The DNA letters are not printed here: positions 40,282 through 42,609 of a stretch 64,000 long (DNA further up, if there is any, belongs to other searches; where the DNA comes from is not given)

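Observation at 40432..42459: Secretion ATPase fused to an N-terminal STAS domain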

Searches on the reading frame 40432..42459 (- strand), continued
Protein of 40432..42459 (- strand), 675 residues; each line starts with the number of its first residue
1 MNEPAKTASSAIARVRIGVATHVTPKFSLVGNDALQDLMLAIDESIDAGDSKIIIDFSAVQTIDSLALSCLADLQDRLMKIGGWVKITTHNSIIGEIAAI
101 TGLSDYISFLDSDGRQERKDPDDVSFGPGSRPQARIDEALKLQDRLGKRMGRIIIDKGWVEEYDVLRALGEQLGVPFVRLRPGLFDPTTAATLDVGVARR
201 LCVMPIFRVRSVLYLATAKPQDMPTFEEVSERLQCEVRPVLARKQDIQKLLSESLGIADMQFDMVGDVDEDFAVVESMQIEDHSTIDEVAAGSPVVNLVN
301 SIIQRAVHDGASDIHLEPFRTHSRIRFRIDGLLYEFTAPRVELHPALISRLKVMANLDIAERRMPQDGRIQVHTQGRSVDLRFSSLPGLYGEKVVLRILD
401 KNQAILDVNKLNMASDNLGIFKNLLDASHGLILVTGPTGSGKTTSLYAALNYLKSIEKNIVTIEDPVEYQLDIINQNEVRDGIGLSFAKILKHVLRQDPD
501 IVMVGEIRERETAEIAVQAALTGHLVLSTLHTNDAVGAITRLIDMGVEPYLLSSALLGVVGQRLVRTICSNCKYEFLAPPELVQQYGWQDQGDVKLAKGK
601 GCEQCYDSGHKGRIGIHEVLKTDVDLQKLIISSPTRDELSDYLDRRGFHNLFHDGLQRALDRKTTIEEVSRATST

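Call 10: find_homologous_proteins(query=window:40432-42459:-, max_evalue=1e-10)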
Query window:40432-42459:- (675 aa): 8000 proteins with E <= 1e-10 among 8000 candidates; the best 120 are listed.
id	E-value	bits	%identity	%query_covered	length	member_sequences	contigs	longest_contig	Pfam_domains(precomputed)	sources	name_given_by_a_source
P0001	0.0e+0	1495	100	100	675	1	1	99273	PF05157.21,PF01740.27,PF00437.27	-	-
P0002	0.0e+0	1315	86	100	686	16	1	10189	PF05157.21,PF00437.27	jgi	-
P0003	0.0e+0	1289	85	100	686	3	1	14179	PF05157.21,PF01740.27,PF00437.27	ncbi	-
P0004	0.0e+0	1285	85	100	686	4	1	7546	PF05157.21,PF01740.27,PF00437.27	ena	-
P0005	0.0e+0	1283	85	100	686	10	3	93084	PF05157.21,PF00437.27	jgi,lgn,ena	-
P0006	0.0e+0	1279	84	100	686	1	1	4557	PF05157.21,PF01740.27,PF00437.27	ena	-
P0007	0.0e+0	1275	84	100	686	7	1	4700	PF05157.21,PF01740.27,PF00437.27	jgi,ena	-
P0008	0.0e+0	1275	83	100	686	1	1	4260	PF05157.21,PF00437.27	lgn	-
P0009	0.0e+0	1275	84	98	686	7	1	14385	PF05157.21,PF01740.27,PF00437.27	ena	-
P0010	0.0e+0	1274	83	100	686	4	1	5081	PF05157.21,PF01740.27,PF00437.27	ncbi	-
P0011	0.0e+0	1266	82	100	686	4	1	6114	PF05157.21,PF01740.27,PF00437.27,PF13466.13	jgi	-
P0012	0.0e+0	1264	83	100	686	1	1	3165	PF05157.21,PF01740.27,PF00437.27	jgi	-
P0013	0.0e+0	1256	83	100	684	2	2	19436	PF05157.21,PF01740.27,PF00437.27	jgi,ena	-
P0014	0.0e+0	1254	82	100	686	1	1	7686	PF05157.21,PF01740.27,PF00437.27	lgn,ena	-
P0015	0.0e+0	1253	83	100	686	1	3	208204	PF05157.21,PF01740.27,PF00437.27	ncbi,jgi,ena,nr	ncbi:MAG: ATPase, T2SS/T4P/T4SS family [Gammaproteobacteria bacterium]|nr:ATPase, T2SS/T4P/T4SS fami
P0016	0.0e+0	1251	82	100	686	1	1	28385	PF05157.21,PF01740.27,PF00437.27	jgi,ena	-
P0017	0.0e+0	1251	82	100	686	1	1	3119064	PF05157.21,PF01740.27,PF00437.27,PF13466.13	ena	-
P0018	0.0e+0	1250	82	100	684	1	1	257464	PF05157.21,PF01740.27,PF00437.27,PF13466.13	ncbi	-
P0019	0.0e+0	1248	81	100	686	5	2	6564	PF05157.21,PF01740.27,PF00437.27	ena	-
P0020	0.0e+0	1244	82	100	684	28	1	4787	PF05157.21,PF01740.27,PF00437.27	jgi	-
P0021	0.0e+0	1244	81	100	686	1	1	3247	PF05157.21,PF01740.27,PF00437.27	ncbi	-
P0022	0.0e+0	1244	82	100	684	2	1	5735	PF05157.21,PF01740.27,PF00437.27,PF13466.13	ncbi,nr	ncbi:MAG: Flp pilus assembly complex ATPase component TadA [Gammaproteobacteria bacterium]|nr:Flp pi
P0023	0.0e+0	1244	82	100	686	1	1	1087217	PF05157.21,PF01740.27,PF00437.27,PF13466.13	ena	-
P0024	0.0e+0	1242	81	100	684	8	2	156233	PF05157.21,PF01740.27,PF00437.27,PF13466.13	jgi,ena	jgi:type IV pilus assembly protein PilB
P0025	0.0e+0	1242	83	99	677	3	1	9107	PF05157.21,PF01740.27,PF00437.27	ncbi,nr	ncbi:MAG: ATPase, T2SS/T4P/T4SS family, partial [Gammaproteobacteria bacterium]|nr:ATPase, T2SS/T4P/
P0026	0.0e+0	1240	81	100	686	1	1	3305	PF05157.21,PF01740.27,PF00437.27,PF13466.13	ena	-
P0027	0.0e+0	1240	81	100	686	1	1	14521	PF05157.21,PF01740.27,PF00437.27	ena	-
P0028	0.0e+0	1237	82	100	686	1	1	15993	PF05157.21,PF01740.27,PF00437.27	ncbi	-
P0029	0.0e+0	1234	81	100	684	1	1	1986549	PF05157.21,PF01740.27,PF00437.27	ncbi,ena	-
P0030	0.0e+0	1234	81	100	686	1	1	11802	PF05157.21,PF01740.27,PF00437.27,PF13466.13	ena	-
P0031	0.0e+0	1233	81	100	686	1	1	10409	PF05157.21,PF01740.27,PF00437.27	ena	-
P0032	0.0e+0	1230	81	100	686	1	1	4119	PF05157.21,PF01740.27,PF00437.27,PF13191.13,PF13466.13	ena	-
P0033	0.0e+0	1229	81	100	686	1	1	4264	PF05157.21,PF01740.27,PF00437.27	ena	-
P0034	0.0e+0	1227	81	100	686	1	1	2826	PF05157.21,PF01740.27,PF00437.27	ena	-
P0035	0.0e+0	1226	80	100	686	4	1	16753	PF05157.21,PF01740.27,PF00437.27,PF13466.13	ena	-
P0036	0.0e+0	1225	81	100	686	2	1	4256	PF05157.21,PF01740.27,PF00437.27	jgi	-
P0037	0.0e+0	1223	80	100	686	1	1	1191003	PF05157.21,PF01740.27,PF00437.27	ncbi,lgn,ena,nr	ncbi:MAG: Flp pilus assembly complex ATPase component TadA [Gammaproteobacteria bacterium]|nr:Flp pi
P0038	0.0e+0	1223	80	100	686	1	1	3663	PF05157.21,PF01740.27,PF00437.27,PF13466.13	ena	-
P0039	0.0e+0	1222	80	100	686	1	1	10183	PF05157.21,PF01740.27,PF00437.27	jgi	jgi:type IV pilus assembly protein PilB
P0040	0.0e+0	1221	81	100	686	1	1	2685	PF05157.21,PF01740.27,PF00437.27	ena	-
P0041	0.0e+0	1218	80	100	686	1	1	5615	PF05157.21,PF01740.27,PF00437.27,PF13466.13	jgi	jgi:type IV pilus assembly protein PilB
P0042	0.0e+0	1216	80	100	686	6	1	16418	PF05157.21,PF01740.27,PF00437.27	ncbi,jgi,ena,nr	ncbi:MAG: ATPase, T2SS/T4P/T4SS family [Gammaproteobacteria bacterium]|nr:ATPase, T2SS/T4P/T4SS fami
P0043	0.0e+0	1212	80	100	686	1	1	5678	PF05157.21,PF01740.27,PF00437.27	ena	-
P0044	0.0e+0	1210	79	100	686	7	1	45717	PF05157.21,PF01740.27,PF00437.27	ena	-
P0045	0.0e+0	1210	79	100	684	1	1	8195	PF05157.21,PF01740.27,PF00437.27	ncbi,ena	-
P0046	0.0e+0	1208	79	100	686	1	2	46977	PF05157.21,PF01740.27,PF00437.27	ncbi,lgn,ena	-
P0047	0.0e+0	1208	80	100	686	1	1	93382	PF05157.21,PF01740.27,PF00437.27,PF13466.13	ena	-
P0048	0.0e+0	1205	79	100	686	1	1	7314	PF05157.21,PF01740.27,PF00437.27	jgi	jgi:type IV pilus assembly protein PilB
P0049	0.0e+0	1203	79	100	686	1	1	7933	PF05157.21,PF01740.27,PF00437.27,PF13466.13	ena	-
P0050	0.0e+0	1203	79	100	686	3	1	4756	PF05157.21,PF01740.27,PF00437.27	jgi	jgi:type IV pilus assembly protein PilB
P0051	0.0e+0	1200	79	100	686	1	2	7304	PF05157.21,PF01740.27,PF00437.27,PF13466.13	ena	-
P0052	0.0e+0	1200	79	100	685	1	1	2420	PF05157.21,PF01740.27,PF00437.27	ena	-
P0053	0.0e+0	1200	80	99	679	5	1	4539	PF05157.21,PF01740.27,PF00437.27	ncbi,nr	ncbi:MAG: Flp pilus assembly complex ATPase component TadA, partial [Woeseia sp.]|nr:Flp pilus assem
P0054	0.0e+0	1198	79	100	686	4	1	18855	PF05157.21,PF01740.27,PF00437.27,PF13466.13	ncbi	ncbi:MAG: ATPase, T2SS/T4P/T4SS family [Woeseiaceae bacterium]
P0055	0.0e+0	1198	79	100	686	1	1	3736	PF05157.21,PF01740.27,PF00437.27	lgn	-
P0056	0.0e+0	1197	80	98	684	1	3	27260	PF05157.21,PF01740.27,PF00437.27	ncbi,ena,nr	ncbi:MAG: ATPase, T2SS/T4P/T4SS family [Woeseiaceae bacterium]|nr:ATPase, T2SS/T4P/T4SS family [Woes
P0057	0.0e+0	1194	79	98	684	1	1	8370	PF05157.21,PF01740.27,PF00437.27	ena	-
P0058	0.0e+0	1193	79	100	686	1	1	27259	PF05157.21,PF01740.27,PF00437.27,PF13466.13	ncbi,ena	-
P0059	0.0e+0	1188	78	100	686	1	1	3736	PF05157.21,PF01740.27,PF00437.27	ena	-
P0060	0.0e+0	1188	79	100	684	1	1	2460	PF05157.21,PF00437.27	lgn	-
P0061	0.0e+0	1188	79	100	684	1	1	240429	PF05157.21,PF01740.27,PF00437.27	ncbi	-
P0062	0.0e+0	1185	81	96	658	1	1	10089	PF05157.21,PF01740.27,PF00437.27,PF13466.13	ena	-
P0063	0.0e+0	1184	78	100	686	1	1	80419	PF05157.21,PF01740.27,PF00437.27,PF13466.13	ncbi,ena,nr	ncbi:MAG: ATPase, T2SS/T4P/T4SS family [Woeseiaceae bacterium]|nr:ATPase, T2SS/T4P/T4SS family [Woes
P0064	0.0e+0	1182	78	100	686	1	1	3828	PF05157.21,PF01740.27,PF00437.27,PF13466.13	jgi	jgi:type IV pilus assembly protein PilB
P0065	0.0e+0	1181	77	100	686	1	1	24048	PF05157.21,PF01740.27,PF00437.27,PF13466.13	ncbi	-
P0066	0.0e+0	1178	78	100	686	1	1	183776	PF05157.21,PF01740.27,PF00437.27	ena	-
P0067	0.0e+0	1178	79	99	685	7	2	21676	PF05157.21,PF01740.27,PF00437.27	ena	-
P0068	0.0e+0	1178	77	100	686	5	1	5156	PF05157.21,PF01740.27,PF00437.27,PF13466.13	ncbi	-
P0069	0.0e+0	1178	78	100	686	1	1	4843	PF05157.21,PF01740.27,PF00437.27,PF13466.13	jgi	jgi:type IV pilus assembly protein PilB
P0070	0.0e+0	1176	78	99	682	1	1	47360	PF05157.21,PF01740.27,PF00437.27,PF13466.13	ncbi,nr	ncbi:MAG: ATPase, T2SS/T4P/T4SS family [Woeseiaceae bacterium]|nr:ATPase, T2SS/T4P/T4SS family [Woes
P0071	0.0e+0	1175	79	97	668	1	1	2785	PF05157.21,PF01740.27,PF00437.27,PF13466.13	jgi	jgi:type IV pilus assembly protein PilB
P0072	0.0e+0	1175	78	99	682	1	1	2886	PF05157.21,PF01740.27,PF00437.27,PF13466.13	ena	-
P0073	0.0e+0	1169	76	100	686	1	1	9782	PF05157.21,PF01740.27,PF00437.27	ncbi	-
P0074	0.0e+0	1168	78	100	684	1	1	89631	PF05157.21,PF01740.27,PF00437.27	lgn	-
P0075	0.0e+0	1167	77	100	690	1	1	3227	PF05157.21,PF01740.27,PF00437.27,PF13466.13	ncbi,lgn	-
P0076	0.0e+0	1166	77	100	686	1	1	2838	PF05157.21,PF01740.27,PF00437.27,PF13466.13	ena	-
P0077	0.0e+0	1166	77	100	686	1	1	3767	PF05157.21,PF01740.27,PF00437.27,PF13466.13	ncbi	-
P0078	0.0e+0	1165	76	100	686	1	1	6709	PF05157.21,PF01740.27,PF00437.27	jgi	jgi:type IV pilus assembly protein PilB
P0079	0.0e+0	1164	78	97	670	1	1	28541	PF05157.21,PF01740.27,PF00437.27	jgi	jgi:type IV pilus assembly protein PilB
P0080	0.0e+0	1160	76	100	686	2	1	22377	PF05157.21,PF01740.27,PF00437.27,PF13466.13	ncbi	-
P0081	0.0e+0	1160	76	100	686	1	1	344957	PF05157.21,PF01740.27,PF00437.27,PF13466.13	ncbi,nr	ncbi:MAG: ATPase, T2SS/T4P/T4SS family [Woeseiaceae bacterium]|nr:ATPase, T2SS/T4P/T4SS family [Woes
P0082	0.0e+0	1159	78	100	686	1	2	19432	PF05157.21,PF01740.27,PF00437.27,PF13466.13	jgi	jgi:type IV pilus assembly protein PilB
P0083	0.0e+0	1159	77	100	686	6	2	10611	PF05157.21,PF01740.27,PF00437.27,PF13466.13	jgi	jgi:type IV pilus assembly protein PilB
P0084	0.0e+0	1158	76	100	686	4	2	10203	PF05157.21,PF01740.27,PF00437.27,PF13466.13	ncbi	-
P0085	0.0e+0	1156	76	100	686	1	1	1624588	PF05157.21,PF01740.27,PF00437.27,PF13466.13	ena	-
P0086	0.0e+0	1156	76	100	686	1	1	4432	PF05157.21,PF01740.27,PF00437.27,PF13466.13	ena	-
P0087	0.0e+0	1155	76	100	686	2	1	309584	PF05157.21,PF01740.27,PF00437.27,PF13466.13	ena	-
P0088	0.0e+0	1146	76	100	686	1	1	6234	PF05157.21,PF00437.27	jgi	-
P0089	0.0e+0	1146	76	100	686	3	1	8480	PF05157.21,PF01740.27,PF00437.27,PF13466.13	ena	-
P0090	0.0e+0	1145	75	100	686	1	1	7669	PF05157.21,PF01740.27,PF00437.27,PF13466.13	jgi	-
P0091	0.0e+0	1145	76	100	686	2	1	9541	PF05157.21,PF01740.27,PF00437.27,PF13466.13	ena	-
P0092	0.0e+0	1143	76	98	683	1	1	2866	PF05157.21,PF01740.27,PF00437.27,PF13466.13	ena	-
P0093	0.0e+0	1143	75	100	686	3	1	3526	PF05157.21,PF01740.27,PF00437.27,PF13466.13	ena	-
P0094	0.0e+0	1141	75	100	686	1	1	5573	PF05157.21,PF01740.27,PF00437.27,PF13466.13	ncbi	-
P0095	0.0e+0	1130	74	100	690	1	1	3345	PF05157.21,PF01740.27,PF00437.27,PF13466.13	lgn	-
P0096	0.0e+0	1128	73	99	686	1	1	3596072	PF05157.21,PF01740.27,PF00437.27,PF13466.13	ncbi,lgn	-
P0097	0.0e+0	1114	74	99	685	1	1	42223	PF05157.21,PF01740.27,PF00437.27,PF13466.13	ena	-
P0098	0.0e+0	1111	74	99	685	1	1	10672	PF05157.21,PF01740.27,PF00437.27,PF13466.13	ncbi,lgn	-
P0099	0.0e+0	1101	72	100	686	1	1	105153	PF05157.21,PF01740.27,PF00437.27,PF13466.13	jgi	-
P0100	0.0e+0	1101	73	100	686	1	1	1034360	PF05157.21,PF01740.27,PF00437.27,PF13466.13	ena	-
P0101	0.0e+0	1095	72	100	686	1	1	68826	PF05157.21,PF01740.27,PF00437.27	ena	-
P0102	0.0e+0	1090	71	100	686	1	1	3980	PF05157.21,PF01740.27,PF00437.27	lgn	-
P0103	0.0e+0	1073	74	94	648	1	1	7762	PF05157.21,PF01740.27,PF00437.27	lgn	-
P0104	0.0e+0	1071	80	89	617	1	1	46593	PF05157.21,PF01740.27,PF00437.27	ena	-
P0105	0.0e+0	1066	71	100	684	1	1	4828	PF05157.21,PF01740.27,PF00437.27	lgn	-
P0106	0.0e+0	1048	69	100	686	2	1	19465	PF05157.21,PF01740.27,PF00437.27,PF13466.13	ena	-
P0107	9.0e-298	1007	82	83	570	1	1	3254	PF05157.21,PF01740.27,PF00437.27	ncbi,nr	ncbi:MAG: ATPase, T2SS/T4P/T4SS family, partial [Gammaproteobacteria bacterium]|nr:ATPase, T2SS/T4P/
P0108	1.2e-294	997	83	81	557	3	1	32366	PF05157.21,PF01740.27,PF00437.27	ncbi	ncbi:MAG: ATPase, T2SS/T4P/T4SS family, partial [Woeseiaceae bacterium]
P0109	4.0e-279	946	90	69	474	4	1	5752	PF05157.21,PF00437.27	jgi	-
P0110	1.3e-278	944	63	100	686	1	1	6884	PF05157.21,PF01740.27,PF00437.27,PF13466.13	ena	-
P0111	2.4e-277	940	63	99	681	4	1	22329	PF05157.21,PF01740.27,PF00437.27,PF13401.13,PF13466.13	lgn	-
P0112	1.2e-276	937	63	99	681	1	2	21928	PF05157.21,PF01740.27,PF00437.27,PF13466.13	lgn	-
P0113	2.1e-275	933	62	100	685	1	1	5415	PF05157.21,PF01740.27,PF00437.27,PF13466.13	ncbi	ncbi:MAG: ATPase, T2SS/T4P/T4SS family [Gammaproteobacteria bacterium]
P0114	1.3e-274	931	61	100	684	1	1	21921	PF05157.21,PF01740.27,PF00437.27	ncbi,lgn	-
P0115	8.2e-274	928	61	100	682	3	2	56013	PF05157.21,PF01740.27,PF00437.27,PF13466.13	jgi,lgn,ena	-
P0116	4.3e-273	926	62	100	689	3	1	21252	PF05157.21,PF01740.27,PF00437.27,PF13466.13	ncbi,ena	-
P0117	6.1e-273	925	61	100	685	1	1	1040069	PF05157.21,PF01740.27,PF00437.27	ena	-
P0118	1.2e-272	924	80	77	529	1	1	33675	PF05157.21,PF00437.27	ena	-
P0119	1.6e-272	924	61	98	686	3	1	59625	PF05157.21,PF01740.27,PF00437.27,PF13191.13,PF13466.13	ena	-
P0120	9.6e-272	921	62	99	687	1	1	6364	PF05157.21,PF01740.27,PF00437.27,PF13466.13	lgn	-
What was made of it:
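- On STAS domain (Pfam PF01740; SpoIIAA-like fold): PF01740 is flagged in most homologues (call 10).
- The close family is conserved: of the 120 best hits (61-100% identity), 111 are flagged PF01740 (call 10).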

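Call 38: search_protein_families(library=ncbifam, proteins=[P0003, P0110], max_evalue=0.00001)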
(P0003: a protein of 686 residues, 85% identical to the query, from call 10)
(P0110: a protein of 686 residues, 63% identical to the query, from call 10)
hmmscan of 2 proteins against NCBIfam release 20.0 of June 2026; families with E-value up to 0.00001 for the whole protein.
P0003 (686 aa): 22 families
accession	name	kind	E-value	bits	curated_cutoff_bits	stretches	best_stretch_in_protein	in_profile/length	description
TIGR02533.1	type_II_gspE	equivalog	4.1e-169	563.3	630.25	1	203-684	3-486/486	type II secretion system ATPase GspE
TIGR02538.1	type_IV_pilB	equivalog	3.2e-168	560.9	675.65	1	132-685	2-563/564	type IV-A pilus assembly ATPase PilB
NF053534.1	T4PilAsmATPsTfpB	equivalog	8.5e-134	447.1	850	1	172-684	64-582/584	type IV pilus assembly ATPase TfpB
NF007755.0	PRK10436.1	equivalog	8.7e-133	443.4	617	1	298-684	77-459/465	type II secretion system protein GspE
NF041000.1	ATPase_ComGA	equivalog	2.3e-77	259.6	300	1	312-577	2-266/267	competence type IV pilus ATPase ComGA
TIGR01420.1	pilT_fam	subfamily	1.8e-54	185.3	319.1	1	311-579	3-271/343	PilT/PilU family type 4a pilus ATPase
TIGR02525.1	plasmid_TraJ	equivalog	7.5e-28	97.5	368.3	1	405-556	120-272/372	plasmid transfer ATPase TraJ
NF058587.1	archaellum_moto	equivalog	1.4e-18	67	550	1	415-554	250-394/527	archaellum flagellar ATPase motor FlaI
NF053729.1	c-di-GMP_motif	domain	5.1e-18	64.6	38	1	131-183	1-53/53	cyclic di-GMP-binding domain-containing protein, MshE-related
TIGR02524.1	dot_icm_DotB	equivalog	3.3e-17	62.7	463.3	1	438-554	132-257/358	Dot/Icm type IV secretion system ATPase DotB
TIGR02782.1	TrbB_P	equivalog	9.4e-17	61.2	304.55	1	424-554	121-253/303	P-type conjugative transfer ATPase TrbB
NF010469.0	PRK13894.1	subfamily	1.5e-14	54.1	508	1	424-554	134-265/320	conjugal transfer ATPase TrbB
NF012033.0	PRK15489.1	equivalog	3.5e-14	51.9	537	1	130-268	491-629/703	glycosyl transferase family protein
TIGR02788.1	VirB11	equivalog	8.6e-14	51.3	249.95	1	439-557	143-266/308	P-type DNA transfer ATPase VirB11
TIGR03819.1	heli_sec_ATPase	hypoth_equivalog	2.1e-13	50.2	373.15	1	402-558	139-302/340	TadA family conjugal transfer-associated ATPase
TIGR00377.1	ant_ant_sig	superfamily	7.7e-07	29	53.45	1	40-111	32-104/108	anti-sigma factor antagonist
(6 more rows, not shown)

P0110 (686 aa): 23 families
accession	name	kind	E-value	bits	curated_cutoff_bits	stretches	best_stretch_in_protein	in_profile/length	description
TIGR02533.1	type_II_gspE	equivalog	1.1e-180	601.5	630.25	1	207-683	7-485/486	type II secretion system ATPase GspE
TIGR02538.1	type_IV_pilB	equivalog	6.6e-175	582.9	675.65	1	132-684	2-562/564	type IV-A pilus assembly ATPase PilB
NF007755.0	PRK10436.1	equivalog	1.7e-141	472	617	1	292-684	71-459/465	type II secretion system protein GspE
NF053534.1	T4PilAsmATPsTfpB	equivalog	3.1e-133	445.2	850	1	178-684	70-582/584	type IV pilus assembly ATPase TfpB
NF041000.1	ATPase_ComGA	equivalog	4.1e-79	265.3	300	1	312-577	2-266/267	competence type IV pilus ATPase ComGA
TIGR01420.1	pilT_fam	subfamily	3.7e-56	190.8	319.1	1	311-578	3-270/343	PilT/PilU family type 4a pilus ATPase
TIGR02525.1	plasmid_TraJ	equivalog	4.8e-27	94.9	368.3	1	405-558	120-274/372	plasmid transfer ATPase TraJ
NF058587.1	archaellum_moto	equivalog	4.3e-18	65.4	550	1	443-554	278-394/527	archaellum flagellar ATPase motor FlaI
TIGR02524.1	dot_icm_DotB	equivalog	1.6e-17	63.8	463.3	1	441-554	135-257/358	Dot/Icm type IV secretion system ATPase DotB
TIGR02782.1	TrbB_P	equivalog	4.6e-17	62.2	304.55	1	442-554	138-253/303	P-type conjugative transfer ATPase TrbB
NF053729.1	c-di-GMP_motif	domain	5.9e-17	61.2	38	1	131-183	1-53/53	cyclic di-GMP-binding domain-containing protein, MshE-related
TIGR02788.1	VirB11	equivalog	5.2e-15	55.3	249.95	1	439-558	143-267/308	P-type DNA transfer ATPase VirB11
NF012033.0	PRK15489.1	equivalog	5.4e-15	54.6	537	1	127-264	488-625/703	glycosyl transferase family protein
NF010469.0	PRK13894.1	subfamily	2.3e-14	53.5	508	1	439-554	148-265/320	conjugal transfer ATPase TrbB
NF008411.1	PRK11234.1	equivalog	1e-13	50.6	1170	1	127-270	479-621/723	cyclic di-3',5'-guanylate-activated glycosyltransferase NfrB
TIGR00377.1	ant_ant_sig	superfamily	3.3e-07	30.2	53.45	1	36-112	28-105/108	anti-sigma factor antagonist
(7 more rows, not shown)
